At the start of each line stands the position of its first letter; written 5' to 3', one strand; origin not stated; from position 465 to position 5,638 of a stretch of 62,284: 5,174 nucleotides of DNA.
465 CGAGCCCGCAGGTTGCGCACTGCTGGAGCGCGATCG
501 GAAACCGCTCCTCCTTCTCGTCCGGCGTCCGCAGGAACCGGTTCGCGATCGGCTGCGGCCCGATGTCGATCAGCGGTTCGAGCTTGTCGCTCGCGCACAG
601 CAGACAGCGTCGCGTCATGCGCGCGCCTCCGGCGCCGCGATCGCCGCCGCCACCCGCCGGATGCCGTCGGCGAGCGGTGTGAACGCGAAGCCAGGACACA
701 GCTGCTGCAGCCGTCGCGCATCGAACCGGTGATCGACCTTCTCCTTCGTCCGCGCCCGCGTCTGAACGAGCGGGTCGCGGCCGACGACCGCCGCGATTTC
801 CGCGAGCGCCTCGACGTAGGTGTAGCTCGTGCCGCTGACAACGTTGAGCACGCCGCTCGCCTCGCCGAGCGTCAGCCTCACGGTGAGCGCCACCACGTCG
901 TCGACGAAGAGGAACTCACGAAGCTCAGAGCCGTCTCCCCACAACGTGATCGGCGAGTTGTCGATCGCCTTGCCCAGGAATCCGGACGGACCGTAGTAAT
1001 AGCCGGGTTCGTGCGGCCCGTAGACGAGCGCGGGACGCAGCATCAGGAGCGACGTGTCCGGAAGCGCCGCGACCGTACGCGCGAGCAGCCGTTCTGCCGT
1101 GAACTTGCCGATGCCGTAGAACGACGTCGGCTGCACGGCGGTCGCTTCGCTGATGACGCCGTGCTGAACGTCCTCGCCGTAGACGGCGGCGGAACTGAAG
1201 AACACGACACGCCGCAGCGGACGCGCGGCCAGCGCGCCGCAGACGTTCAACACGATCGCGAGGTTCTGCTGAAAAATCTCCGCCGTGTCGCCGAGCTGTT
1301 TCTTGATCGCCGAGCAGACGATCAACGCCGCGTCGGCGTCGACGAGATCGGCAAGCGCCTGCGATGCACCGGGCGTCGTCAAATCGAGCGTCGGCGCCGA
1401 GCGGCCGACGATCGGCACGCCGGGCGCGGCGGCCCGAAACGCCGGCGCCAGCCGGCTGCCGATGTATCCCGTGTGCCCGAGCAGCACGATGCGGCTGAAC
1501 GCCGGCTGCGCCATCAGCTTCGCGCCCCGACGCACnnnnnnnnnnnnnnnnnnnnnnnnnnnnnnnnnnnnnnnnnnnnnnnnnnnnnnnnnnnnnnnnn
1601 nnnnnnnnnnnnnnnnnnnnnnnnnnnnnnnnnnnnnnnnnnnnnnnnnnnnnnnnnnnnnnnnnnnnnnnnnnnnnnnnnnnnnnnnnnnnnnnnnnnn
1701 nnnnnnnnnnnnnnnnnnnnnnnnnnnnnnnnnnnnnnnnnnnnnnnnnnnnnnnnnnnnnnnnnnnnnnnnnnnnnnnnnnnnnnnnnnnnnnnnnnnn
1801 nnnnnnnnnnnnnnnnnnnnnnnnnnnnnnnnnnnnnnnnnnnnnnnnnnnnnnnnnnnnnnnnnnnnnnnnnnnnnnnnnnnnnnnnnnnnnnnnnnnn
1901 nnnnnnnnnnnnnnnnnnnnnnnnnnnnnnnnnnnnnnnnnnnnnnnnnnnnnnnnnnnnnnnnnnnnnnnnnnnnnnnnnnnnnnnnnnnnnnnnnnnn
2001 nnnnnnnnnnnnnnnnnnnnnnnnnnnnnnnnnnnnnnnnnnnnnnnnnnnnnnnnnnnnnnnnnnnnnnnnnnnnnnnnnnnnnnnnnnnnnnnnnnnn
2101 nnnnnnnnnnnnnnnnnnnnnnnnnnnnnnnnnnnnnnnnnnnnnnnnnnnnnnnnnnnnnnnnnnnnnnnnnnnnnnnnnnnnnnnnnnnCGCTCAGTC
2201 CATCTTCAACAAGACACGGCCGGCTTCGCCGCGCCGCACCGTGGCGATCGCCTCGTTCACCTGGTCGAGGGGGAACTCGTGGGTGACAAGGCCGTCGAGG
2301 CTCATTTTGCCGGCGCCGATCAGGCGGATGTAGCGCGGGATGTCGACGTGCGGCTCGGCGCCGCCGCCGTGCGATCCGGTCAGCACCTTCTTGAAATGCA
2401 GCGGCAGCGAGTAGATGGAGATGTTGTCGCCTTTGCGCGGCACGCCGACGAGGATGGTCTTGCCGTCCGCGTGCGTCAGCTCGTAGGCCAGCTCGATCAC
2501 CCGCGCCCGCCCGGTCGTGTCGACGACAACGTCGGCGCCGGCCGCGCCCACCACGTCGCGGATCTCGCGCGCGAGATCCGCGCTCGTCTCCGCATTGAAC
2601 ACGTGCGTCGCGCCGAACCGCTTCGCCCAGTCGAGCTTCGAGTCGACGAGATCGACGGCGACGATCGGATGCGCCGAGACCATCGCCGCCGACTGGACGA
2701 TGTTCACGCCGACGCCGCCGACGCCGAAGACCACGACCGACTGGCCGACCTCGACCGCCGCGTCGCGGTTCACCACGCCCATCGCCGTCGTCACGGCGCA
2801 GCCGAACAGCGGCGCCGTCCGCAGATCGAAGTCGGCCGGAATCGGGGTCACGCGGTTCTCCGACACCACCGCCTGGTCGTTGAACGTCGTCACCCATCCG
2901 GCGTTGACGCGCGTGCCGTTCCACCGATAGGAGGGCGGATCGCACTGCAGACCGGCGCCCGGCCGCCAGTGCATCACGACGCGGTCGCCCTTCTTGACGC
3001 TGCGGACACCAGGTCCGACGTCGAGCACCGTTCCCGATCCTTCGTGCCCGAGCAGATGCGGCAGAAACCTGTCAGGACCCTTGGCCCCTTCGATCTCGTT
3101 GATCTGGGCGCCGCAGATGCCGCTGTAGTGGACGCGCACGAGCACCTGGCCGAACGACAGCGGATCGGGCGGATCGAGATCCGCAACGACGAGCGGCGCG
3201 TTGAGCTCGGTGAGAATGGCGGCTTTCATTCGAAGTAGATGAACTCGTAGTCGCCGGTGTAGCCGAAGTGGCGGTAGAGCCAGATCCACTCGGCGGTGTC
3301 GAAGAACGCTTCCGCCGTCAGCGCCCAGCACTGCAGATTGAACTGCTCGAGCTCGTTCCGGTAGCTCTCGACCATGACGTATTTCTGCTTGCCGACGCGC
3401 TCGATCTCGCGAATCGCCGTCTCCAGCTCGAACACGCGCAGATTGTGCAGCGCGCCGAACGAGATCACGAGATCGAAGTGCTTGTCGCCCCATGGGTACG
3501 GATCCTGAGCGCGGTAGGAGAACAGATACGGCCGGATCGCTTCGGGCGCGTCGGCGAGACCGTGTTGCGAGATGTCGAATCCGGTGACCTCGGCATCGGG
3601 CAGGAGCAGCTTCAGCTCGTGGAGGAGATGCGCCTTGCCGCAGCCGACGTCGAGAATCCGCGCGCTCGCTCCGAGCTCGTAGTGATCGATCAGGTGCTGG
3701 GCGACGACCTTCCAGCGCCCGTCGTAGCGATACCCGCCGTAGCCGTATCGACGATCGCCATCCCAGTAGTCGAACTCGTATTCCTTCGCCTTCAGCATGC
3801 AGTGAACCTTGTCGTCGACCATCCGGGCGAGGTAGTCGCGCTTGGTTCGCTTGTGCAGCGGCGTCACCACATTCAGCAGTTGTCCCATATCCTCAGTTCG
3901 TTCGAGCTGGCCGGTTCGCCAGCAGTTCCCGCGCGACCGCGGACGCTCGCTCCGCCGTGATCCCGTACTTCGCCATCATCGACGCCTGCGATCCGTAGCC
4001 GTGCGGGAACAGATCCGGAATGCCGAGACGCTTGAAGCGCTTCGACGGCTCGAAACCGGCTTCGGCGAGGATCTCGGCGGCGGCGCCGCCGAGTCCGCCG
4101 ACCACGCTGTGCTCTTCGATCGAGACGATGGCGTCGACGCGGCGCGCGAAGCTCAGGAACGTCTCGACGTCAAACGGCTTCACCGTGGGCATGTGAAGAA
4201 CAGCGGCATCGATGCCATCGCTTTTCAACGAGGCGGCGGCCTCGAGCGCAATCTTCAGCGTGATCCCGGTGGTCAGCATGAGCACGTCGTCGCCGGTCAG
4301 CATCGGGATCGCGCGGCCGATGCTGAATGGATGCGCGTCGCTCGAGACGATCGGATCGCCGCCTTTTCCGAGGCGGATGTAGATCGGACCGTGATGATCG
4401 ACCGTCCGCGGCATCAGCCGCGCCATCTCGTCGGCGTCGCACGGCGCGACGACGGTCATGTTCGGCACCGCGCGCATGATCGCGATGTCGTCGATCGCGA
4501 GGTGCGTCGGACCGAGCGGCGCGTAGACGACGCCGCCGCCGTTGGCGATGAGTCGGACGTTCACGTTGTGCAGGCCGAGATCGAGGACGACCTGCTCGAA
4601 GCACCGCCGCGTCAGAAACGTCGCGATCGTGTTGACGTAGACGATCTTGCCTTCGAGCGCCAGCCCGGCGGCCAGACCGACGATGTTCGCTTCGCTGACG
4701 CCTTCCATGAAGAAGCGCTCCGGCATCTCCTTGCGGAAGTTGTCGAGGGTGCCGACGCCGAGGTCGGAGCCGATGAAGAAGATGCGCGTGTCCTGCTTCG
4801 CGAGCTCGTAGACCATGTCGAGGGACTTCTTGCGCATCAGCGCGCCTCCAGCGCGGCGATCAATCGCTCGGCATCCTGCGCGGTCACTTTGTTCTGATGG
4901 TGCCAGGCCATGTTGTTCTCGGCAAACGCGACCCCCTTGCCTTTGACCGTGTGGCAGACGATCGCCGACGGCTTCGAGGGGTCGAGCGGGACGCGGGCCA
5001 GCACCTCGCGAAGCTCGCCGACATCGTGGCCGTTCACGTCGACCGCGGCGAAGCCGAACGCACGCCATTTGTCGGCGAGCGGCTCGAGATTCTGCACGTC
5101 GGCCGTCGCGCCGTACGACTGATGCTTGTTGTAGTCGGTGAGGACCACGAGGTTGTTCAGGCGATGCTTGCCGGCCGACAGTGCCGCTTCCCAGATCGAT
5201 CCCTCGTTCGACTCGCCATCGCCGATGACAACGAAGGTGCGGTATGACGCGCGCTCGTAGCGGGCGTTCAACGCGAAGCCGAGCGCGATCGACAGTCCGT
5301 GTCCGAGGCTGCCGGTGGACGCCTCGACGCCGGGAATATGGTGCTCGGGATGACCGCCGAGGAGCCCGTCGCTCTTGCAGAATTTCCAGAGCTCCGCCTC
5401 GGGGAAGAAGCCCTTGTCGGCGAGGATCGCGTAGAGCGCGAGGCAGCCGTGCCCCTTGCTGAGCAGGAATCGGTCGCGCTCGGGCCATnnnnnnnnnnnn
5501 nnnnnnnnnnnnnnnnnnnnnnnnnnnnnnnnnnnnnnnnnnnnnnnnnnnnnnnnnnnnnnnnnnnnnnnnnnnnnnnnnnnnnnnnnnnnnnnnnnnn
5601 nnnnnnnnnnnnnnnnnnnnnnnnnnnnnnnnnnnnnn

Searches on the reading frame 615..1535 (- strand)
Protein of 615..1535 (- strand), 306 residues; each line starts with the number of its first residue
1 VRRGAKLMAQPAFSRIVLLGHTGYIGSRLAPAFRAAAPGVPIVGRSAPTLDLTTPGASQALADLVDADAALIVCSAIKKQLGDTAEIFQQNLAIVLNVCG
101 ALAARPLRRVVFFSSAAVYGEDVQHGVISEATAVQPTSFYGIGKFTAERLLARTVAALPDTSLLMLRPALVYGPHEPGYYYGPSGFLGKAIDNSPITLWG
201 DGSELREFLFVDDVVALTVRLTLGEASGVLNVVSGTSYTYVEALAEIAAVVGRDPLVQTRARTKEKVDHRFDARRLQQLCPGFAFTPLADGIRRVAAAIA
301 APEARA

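Call 31: search_protein_families(library=pfam, proteins=[window:615-1535:-], max_evalue=0.001)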
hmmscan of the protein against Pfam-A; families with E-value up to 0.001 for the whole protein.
window:615-1535:- (306 aa): 3 families
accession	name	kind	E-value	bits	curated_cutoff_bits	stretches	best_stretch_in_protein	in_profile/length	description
PF01370.27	Epimerase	-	5.3e-32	111.6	20.9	1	16-221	1-224/240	NAD dependent epimerase/dehydratase family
PF16363.11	GDP_Man_Dehyd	-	1.6e-09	38.2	27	1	91-261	102-276/332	GDP-mannose 4,6 dehydratase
PF04321.23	RmlD_sub_bind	-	1.1e-05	25.1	27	1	15-178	2-158/287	RmlD substrate binding domain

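Call 65: search_protein_families(library=ncbifam, proteins=[window:615-1535:-], max_evalue=0.00001)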
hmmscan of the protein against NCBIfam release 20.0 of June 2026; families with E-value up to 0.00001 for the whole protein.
window:615-1535:- (306 aa): 10 families
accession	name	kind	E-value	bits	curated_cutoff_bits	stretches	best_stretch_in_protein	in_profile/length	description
TIGR01179.1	galE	equivalog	1.5e-14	53.5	262.3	1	81-262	87-286/332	UDP-glucose 4-epimerase GalE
NF047922.1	GDPFucSynFcl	equivalog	2.4e-13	50.2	500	1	190-294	191-296/308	GDP-L-fucose synthase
TIGR02197.1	heptose_epim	equivalog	1.4e-12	47.4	274.6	0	83-176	83-175/316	ADP-glyceromanno-heptose 6-epimerase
TIGR01181.1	dTDP_gluc_dehyt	equivalog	2.4e-11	43.3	365.1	1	76-276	85-288/321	dTDP-glucose 4,6-dehydratase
NF058621.1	DiazavRedAvaA7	equivalog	3.5e-09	36.7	400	1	15-251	2-248/304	3-diazoavenalumate denitrifying reductase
NF043036.1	ErythonDh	equivalog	4.7e-08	32.6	325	1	74-152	86-161/321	D-erythronate dehydrogenase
TIGR04180.1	EDH_00030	hypoth_equivalog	9.2e-08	31.5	475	1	88-256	94-261/297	NAD-dependent 4,6-dehydratase LegB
NF007956.0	PRK10675.1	subfamily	1.8e-07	30.6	394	1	76-178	85-187/338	UDP-glucose 4-epimerase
NF042423.1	oxyalk_red_Shew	equivalog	3.2e-06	26.5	580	1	13-177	8-180/331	2-alkyl-3-oxoalkanoate reductase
NF008360.0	PRK11150.1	equivalog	5.3e-06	25.9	452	1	111-242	112-245/310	ADP-glyceromanno-heptose 6-epimerase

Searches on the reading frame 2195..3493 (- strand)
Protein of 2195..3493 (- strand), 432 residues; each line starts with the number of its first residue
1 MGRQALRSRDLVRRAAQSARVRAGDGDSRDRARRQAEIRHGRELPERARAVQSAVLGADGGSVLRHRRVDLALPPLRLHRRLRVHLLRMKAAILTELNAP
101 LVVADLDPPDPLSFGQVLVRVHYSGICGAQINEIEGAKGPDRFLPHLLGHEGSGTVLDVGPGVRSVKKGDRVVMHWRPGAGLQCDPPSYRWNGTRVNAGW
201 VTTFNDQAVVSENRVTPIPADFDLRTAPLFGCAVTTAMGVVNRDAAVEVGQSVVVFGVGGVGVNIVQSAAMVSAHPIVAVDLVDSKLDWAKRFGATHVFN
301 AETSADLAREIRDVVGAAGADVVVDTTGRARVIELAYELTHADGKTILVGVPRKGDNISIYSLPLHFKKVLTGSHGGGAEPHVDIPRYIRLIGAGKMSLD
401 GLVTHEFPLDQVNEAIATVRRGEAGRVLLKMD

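Call 31: search_protein_families(library=pfam, proteins=[window:2195-3493:-], max_evalue=0.001)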
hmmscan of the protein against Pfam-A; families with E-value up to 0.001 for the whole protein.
window:2195-3493:- (432 aa): 4 families
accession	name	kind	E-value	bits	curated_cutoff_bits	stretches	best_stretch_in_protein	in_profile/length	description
PF00107.32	ADH_zinc_N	-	1.2e-23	83.9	31.8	1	260-390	1-125/129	Zinc-binding dehydrogenase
PF08240.17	ADH_N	-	5.9e-17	62.3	23.5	1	115-219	3-103/104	Alcohol dehydrogenase GroES-like domain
PF16912.11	Glu_dehyd_C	-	1e-07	32.1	34.9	1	251-416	32-198/211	Glucose dehydrogenase C-terminus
PF13602.12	ADH_zinc_N_2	-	1.3e-07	33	27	1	293-424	1-128/134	Zinc-binding dehydrogenase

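Call 65: search_protein_families(library=ncbifam, proteins=[window:2195-3493:-], max_evalue=0.00001)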
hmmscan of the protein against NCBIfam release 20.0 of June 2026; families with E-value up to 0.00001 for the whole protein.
window:2195-3493:- (432 aa): 22 families
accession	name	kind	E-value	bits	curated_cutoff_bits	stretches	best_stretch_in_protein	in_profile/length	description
TIGR03989.1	Rxyl_3153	subfamily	3.7e-63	214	440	2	199-426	136-365/370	NDMA-dependent alcohol dehydrogenase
TIGR03451.1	mycoS_dep_FDH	equivalog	1.9e-55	188.1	512.9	1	90-427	3-354/358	S-(hydroxymethyl)mycothiol dehydrogenase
TIGR02818.1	adh_III_F_hyde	equivalog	8.3e-54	183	543.95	2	201-431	137-368/368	S-(hydroxymethyl)glutathione dehydrogenase/class III alcohol dehydrogenase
NF041097.1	keto_inos_dh_IolM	equivalog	1.1e-32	113.2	450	2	238-430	195-388/389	scyllo-inosose 3-dehydrogenase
NF006940.0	PRK09422.1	equivalog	2.1e-32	112.4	344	1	89-374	1-283/338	alcohol dehydrogenase AdhP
TIGR00692.1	tdh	equivalog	1.1e-31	110.1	458.35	1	103-430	13-339/340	L-threonine 3-dehydrogenase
NF003808.0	PRK05396.1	equivalog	1.2e-29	103.2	380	1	89-431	1-340/341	L-threonine 3-dehydrogenase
NF007642.0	PRK10309.1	equivalog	9.4e-26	90.8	550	1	93-431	4-346/347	galactitol-1-phosphate 5-dehydrogenase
NF010344.0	PRK13771.1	subfamily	4e-25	88.5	349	1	89-431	1-333/334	putative alcohol dehydrogenase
NF047908.1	AldhRedAhr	equivalog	3.8e-24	85.2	470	1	93-429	8-333/335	NADPH-dependent aldehyde reductase Ahr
TIGR03366.1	HpnZ_proposed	hypoth_equivalog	2.8e-23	82.6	328.1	2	211-365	118-268/315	putative phosphonate catabolism associated alcohol dehydrogenase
NF041172.1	AcrlCoa_red_Thmprot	equivalog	1.7e-22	79.8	500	1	89-430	1-333/334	acryloyl-CoA reductase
TIGR02824.1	quinone_pig3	subfamily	8.4e-21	74.3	296.8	2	203-361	93-248/325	putative NAD(P)H quinone oxidoreductase, PIG3 family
TIGR03201.1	dearomat_had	equivalog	9.4e-21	74.3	338.65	1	94-424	4-341/349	6-hydroxycyclohex-1-ene-1-carbonyl-CoA dehydrogenase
NF007489.0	PRK10083.1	equivalog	9.4e-21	74.1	376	1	93-429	4-335/339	Zn-dependent oxidoreductase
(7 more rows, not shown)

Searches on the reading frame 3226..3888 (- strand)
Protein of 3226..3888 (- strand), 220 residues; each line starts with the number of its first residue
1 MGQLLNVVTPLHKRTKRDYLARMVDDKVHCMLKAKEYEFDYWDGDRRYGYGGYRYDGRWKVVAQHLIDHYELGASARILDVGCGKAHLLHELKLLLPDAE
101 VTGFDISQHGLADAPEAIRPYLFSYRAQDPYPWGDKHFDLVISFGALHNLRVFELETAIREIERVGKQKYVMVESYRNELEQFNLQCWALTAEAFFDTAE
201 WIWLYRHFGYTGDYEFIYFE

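Call 31: search_protein_families(library=pfam, proteins=[window:3226-3888:-], max_evalue=0.001)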
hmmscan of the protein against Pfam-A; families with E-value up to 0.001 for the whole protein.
window:3226-3888:- (220 aa): 7 families
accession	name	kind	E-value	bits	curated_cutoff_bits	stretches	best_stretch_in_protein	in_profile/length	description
PF13847.12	Methyltransf_31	-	9.9e-16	58.2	27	1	75-182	4-118/145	Methyltransferase domain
PF13649.12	Methyltransf_25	-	2.2e-13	51.1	27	1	78-167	1-94/97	Methyltransferase domain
PF08241.18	Methyltransf_11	-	2.2e-12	47.9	21.2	1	79-168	1-89/95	Methyltransferase domain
PF08242.18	Methyltransf_12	-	8.2e-11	42.9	30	1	79-165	1-91/98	Methyltransferase domain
PF13489.12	Methyltransf_23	-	4.1e-08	33.6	27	1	72-210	20-159/164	Methyltransferase domain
PF05175.20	MTS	-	0.00037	20.6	23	1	64-148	21-109/170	Methyltransferase small domain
PF00891.24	Methyltransf_2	-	0.0007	19.4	22.3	1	58-117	46-104/210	O-methyltransferase domain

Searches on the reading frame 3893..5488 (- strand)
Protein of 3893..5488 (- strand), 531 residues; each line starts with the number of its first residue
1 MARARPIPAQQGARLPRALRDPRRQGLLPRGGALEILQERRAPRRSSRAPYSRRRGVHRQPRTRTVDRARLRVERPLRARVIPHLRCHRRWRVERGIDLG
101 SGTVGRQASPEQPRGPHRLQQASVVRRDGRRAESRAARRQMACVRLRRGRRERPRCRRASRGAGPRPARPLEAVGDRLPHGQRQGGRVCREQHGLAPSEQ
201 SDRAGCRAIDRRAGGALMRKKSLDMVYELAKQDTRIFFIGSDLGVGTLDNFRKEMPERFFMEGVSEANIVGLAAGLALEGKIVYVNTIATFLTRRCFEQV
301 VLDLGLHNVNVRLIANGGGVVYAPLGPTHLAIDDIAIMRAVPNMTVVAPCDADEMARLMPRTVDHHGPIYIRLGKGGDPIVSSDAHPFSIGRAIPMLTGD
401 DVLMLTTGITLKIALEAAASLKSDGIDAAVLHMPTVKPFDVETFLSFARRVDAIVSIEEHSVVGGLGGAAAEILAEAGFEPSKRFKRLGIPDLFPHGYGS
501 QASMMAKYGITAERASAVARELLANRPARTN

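Call 31: search_protein_families(library=pfam, proteins=[window:3893-5488:-], max_evalue=0.001)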
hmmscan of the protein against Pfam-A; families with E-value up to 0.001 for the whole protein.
window:3893-5488:- (531 aa): 4 families
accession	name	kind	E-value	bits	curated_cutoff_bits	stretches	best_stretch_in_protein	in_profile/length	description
PF02779.29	Transket_pyr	-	2.5e-29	102.6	27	1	218-375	5-169/174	Transketolase, pyrimidine binding domain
PF02780.25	Transketolase_C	-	8.7e-25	87.5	25.9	1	398-514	8-123/124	Transketolase, C-terminal domain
PF22613.1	Transketolase_C_1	-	0.00018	22.1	27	1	400-442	12-54/113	Transketolase-like TK C-terminal domain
PF17147.9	PFOR_II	-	0.00043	21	27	1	401-475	2-76/102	Pyruvate:ferredoxin oxidoreductase core domain II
